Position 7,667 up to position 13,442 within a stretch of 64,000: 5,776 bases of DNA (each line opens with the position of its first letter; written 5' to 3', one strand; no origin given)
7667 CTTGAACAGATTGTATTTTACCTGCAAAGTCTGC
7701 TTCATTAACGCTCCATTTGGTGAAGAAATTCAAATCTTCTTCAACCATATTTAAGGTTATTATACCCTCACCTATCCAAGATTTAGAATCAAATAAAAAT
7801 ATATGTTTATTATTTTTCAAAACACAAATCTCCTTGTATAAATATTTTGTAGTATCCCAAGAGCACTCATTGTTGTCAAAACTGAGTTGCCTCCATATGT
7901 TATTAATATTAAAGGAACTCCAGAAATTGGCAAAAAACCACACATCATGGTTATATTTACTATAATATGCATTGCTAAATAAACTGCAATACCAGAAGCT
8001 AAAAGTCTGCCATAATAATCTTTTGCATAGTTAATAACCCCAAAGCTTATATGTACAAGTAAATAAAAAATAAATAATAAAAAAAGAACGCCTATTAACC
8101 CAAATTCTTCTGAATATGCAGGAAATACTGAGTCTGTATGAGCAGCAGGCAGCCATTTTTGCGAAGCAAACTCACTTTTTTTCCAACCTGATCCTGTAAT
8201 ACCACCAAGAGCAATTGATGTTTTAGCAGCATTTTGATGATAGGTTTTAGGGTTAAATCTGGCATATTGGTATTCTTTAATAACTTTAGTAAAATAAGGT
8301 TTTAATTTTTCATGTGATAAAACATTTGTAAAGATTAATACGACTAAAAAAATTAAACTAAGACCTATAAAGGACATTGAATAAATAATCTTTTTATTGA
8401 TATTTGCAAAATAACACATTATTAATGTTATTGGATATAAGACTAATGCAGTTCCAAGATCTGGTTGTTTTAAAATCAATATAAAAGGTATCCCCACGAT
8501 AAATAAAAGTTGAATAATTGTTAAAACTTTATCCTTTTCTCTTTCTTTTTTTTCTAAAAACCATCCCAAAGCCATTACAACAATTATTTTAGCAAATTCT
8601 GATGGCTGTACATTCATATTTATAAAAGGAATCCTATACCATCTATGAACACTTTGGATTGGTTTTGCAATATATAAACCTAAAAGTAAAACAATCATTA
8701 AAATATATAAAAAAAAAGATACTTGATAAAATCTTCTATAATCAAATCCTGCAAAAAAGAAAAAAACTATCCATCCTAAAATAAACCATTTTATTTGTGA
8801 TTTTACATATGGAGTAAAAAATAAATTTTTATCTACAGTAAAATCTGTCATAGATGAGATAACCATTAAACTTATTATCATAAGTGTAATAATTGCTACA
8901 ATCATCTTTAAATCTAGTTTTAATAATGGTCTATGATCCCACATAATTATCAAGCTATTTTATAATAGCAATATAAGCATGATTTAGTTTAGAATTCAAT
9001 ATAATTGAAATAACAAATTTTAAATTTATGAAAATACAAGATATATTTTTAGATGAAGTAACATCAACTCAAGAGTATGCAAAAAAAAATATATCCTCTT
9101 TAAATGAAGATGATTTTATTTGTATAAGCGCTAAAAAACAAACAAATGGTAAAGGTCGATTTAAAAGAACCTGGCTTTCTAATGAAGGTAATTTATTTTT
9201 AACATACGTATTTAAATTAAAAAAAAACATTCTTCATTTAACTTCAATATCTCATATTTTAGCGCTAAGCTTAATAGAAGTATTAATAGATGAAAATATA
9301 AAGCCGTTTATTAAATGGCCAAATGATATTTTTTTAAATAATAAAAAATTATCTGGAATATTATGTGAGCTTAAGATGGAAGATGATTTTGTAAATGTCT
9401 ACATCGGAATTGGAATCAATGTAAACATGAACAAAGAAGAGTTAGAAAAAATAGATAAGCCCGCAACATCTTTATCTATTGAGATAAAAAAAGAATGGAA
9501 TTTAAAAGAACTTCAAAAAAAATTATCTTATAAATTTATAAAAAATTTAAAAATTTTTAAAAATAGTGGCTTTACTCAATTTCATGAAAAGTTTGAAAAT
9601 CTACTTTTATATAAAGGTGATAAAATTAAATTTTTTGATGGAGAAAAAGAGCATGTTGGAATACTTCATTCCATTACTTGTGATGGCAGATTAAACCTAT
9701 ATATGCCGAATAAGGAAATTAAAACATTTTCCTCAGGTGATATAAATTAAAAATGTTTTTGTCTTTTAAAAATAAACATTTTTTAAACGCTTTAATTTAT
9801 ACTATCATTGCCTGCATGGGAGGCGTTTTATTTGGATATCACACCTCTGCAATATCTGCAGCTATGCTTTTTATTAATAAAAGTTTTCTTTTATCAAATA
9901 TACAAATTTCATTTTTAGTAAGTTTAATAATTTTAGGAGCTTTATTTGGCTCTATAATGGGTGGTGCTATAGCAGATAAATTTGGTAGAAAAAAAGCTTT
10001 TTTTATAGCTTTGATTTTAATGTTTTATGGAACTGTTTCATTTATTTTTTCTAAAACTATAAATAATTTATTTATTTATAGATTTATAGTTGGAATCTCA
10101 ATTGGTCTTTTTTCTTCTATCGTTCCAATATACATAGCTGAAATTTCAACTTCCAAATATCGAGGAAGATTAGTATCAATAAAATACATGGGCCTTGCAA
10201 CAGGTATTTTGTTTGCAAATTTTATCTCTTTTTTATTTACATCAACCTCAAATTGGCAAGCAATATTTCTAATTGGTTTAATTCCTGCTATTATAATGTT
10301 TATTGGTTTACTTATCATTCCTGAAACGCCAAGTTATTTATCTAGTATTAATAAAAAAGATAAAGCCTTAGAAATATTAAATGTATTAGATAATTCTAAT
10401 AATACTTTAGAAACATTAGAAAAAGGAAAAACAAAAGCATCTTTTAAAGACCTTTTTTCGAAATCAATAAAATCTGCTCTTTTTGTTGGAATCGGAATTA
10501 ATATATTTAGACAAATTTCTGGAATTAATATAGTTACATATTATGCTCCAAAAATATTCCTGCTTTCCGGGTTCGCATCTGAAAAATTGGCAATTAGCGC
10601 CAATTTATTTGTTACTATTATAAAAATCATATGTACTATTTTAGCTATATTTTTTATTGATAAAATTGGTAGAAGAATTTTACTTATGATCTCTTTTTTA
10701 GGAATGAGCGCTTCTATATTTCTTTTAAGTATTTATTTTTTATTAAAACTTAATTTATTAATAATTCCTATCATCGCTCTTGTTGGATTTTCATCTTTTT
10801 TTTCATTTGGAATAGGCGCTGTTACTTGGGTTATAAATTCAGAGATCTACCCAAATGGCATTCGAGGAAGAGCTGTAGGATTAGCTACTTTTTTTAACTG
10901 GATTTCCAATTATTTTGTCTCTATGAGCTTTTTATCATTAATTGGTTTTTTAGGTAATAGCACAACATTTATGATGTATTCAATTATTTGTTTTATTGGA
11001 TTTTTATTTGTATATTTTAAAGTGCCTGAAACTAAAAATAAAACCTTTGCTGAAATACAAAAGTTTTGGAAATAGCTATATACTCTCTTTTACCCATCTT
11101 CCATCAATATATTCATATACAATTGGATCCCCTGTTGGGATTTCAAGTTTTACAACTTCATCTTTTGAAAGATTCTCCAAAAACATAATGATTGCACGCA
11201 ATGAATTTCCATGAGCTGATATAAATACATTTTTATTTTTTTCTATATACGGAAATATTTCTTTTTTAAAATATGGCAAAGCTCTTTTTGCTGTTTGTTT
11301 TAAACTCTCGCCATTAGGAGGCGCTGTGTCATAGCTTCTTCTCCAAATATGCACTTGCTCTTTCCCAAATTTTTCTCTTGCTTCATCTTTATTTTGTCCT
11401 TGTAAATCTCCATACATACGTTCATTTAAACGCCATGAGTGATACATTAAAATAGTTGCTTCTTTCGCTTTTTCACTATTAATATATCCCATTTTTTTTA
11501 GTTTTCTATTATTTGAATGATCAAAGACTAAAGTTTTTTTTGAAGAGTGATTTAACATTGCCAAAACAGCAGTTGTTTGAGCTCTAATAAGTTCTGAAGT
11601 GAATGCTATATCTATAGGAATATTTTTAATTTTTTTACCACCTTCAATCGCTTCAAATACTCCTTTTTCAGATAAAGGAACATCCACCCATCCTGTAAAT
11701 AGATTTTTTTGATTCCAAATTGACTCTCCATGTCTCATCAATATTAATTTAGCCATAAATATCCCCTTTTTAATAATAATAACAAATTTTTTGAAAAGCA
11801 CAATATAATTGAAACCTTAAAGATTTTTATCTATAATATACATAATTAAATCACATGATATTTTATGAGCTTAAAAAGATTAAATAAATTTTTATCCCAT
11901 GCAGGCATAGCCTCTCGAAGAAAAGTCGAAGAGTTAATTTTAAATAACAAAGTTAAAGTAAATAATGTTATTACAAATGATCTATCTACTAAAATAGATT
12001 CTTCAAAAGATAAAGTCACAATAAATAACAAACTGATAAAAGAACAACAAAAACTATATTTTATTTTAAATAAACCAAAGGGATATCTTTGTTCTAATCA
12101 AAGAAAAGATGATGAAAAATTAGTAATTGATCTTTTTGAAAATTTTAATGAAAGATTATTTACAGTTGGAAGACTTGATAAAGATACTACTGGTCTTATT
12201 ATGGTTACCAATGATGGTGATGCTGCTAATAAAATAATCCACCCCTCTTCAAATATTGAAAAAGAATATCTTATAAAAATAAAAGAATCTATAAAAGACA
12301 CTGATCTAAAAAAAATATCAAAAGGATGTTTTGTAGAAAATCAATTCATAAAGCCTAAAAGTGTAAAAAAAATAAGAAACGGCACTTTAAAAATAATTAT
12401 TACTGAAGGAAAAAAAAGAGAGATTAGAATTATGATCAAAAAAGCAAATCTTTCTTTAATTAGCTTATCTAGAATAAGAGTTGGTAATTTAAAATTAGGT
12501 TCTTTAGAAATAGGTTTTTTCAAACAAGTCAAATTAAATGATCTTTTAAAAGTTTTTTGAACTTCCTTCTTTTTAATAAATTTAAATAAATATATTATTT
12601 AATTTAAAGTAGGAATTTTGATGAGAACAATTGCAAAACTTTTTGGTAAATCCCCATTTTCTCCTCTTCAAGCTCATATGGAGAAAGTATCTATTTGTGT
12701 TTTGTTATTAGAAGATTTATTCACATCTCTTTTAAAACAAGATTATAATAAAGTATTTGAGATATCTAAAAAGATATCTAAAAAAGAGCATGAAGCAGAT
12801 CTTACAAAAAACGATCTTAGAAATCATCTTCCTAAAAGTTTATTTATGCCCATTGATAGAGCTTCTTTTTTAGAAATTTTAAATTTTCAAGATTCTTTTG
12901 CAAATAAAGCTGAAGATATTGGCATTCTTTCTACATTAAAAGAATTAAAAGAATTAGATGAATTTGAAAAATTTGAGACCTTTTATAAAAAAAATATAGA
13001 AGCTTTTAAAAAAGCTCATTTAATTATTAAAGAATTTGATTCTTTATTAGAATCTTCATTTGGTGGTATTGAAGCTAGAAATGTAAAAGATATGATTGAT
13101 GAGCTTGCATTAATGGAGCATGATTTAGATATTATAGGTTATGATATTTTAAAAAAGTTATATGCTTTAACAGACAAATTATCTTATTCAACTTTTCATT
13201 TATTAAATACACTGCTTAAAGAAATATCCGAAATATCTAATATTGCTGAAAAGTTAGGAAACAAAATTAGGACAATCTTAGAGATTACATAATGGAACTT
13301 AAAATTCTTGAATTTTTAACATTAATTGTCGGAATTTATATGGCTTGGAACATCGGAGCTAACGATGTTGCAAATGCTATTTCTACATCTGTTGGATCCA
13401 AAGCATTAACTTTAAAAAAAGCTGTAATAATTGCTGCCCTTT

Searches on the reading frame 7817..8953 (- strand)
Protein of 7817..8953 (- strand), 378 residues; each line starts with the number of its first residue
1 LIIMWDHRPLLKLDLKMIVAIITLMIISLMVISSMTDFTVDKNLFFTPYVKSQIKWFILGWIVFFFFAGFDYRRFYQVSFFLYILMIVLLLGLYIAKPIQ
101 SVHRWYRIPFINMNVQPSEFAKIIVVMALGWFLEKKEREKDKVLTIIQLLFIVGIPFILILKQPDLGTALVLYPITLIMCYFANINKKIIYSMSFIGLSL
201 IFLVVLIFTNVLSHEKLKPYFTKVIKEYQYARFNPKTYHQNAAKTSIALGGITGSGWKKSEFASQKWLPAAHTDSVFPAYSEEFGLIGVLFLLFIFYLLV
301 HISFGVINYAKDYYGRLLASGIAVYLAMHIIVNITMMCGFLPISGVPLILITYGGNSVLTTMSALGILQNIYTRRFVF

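Call 57: search_protein_families(library=pfam, proteins=[window:7817-8953:-], max_evalue=0.00001)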
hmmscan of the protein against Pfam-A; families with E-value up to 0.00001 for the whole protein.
window:7817-8953:- (378 aa): 1 family
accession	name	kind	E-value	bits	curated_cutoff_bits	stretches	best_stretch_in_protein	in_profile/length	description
PF01098.24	FTSW_RODA_SPOVE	-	1.4e-65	222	26.4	1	18-373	11-352/356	Cell cycle protein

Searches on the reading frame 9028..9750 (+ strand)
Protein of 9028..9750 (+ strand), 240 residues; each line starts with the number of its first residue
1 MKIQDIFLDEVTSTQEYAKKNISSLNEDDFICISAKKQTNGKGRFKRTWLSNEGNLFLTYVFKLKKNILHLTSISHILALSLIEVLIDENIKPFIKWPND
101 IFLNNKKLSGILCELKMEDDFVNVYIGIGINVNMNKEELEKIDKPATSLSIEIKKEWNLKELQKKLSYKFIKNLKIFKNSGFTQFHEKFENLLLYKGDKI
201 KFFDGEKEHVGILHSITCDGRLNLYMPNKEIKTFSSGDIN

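Call 57: search_protein_families(library=pfam, proteins=[window:9028-9750:+], max_evalue=0.00001)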
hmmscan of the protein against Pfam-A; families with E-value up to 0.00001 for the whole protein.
window:9028-9750:+ (240 aa): 1 family
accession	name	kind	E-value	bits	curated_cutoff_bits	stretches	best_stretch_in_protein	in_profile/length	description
PF03099.24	BPL_LplA_LipB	-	1.3e-21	77.4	21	1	11-131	5-133/133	Biotin/lipoate A/B protein ligase family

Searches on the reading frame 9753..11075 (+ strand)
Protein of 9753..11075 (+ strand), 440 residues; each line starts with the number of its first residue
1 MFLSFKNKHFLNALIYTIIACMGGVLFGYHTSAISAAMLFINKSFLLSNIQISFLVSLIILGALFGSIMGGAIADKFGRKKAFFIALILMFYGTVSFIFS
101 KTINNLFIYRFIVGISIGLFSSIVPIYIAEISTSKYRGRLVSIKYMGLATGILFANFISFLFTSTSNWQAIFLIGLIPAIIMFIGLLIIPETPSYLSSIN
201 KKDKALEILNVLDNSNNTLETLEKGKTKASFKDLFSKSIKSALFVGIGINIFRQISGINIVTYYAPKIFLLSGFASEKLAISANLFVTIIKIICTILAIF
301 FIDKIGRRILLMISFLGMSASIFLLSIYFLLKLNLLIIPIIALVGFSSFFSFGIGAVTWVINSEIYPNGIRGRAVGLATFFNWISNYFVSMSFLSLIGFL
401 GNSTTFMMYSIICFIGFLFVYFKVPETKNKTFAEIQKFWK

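Call 57: search_protein_families(library=pfam, proteins=[window:9753-11075:+], max_evalue=0.00001)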
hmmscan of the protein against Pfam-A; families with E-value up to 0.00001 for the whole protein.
window:9753-11075:+ (440 aa): 2 families
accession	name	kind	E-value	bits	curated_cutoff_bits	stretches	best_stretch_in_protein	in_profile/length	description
PF00083.30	Sugar_tr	-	1.2e-93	315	22.3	1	17-439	2-452/452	Sugar (and other) transporter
PF07690.21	MFS_1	-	1.7e-39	136.2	33.4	2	21-354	2-314/347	Major Facilitator Superfamily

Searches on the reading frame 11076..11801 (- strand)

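Call 57: search_protein_families(library=pfam, proteins=[window:11076-11801:-], max_evalue=0.00001)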
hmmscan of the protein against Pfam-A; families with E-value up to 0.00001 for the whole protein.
window:11076-11801:- (241 aa): 1 family
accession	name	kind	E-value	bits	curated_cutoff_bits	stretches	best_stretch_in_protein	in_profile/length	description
PF00300.27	His_Phos_1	-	3.5e-34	118.6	21.7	2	120-239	72-189/194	Histidine phosphatase superfamily (branch 1)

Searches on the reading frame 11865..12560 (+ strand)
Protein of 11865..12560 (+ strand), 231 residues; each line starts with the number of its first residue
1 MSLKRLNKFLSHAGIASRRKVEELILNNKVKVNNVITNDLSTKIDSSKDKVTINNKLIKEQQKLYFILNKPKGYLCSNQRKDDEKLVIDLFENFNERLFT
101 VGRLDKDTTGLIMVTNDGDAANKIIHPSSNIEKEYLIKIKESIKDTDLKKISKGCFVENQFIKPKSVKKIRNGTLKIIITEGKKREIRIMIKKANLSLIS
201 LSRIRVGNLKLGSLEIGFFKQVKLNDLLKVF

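Call 57: search_protein_families(library=pfam, proteins=[window:11865-12560:+], max_evalue=0.00001)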
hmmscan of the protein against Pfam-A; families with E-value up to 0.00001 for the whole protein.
window:11865-12560:+ (231 aa): 2 families
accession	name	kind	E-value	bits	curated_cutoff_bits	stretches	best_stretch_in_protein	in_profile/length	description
PF00849.27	PseudoU_synth_2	-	4.1e-23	82.7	26.8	1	65-192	2-151/152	RNA pseudouridylate synthase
PF01479.30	S4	-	3.2e-10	40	22.8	1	5-46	2-44/48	S4 domain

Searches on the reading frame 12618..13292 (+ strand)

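Call 57: search_protein_families(library=pfam, proteins=[window:12618-13292:+], max_evalue=0.00001)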
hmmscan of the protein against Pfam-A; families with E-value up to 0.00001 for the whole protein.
window:12618-13292:+ (224 aa): 1 family
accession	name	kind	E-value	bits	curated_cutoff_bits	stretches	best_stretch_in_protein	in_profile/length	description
PF01865.21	PhoU_div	-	3.3e-48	164.3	24.4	1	6-221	2-212/214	Protein of unknown function DUF47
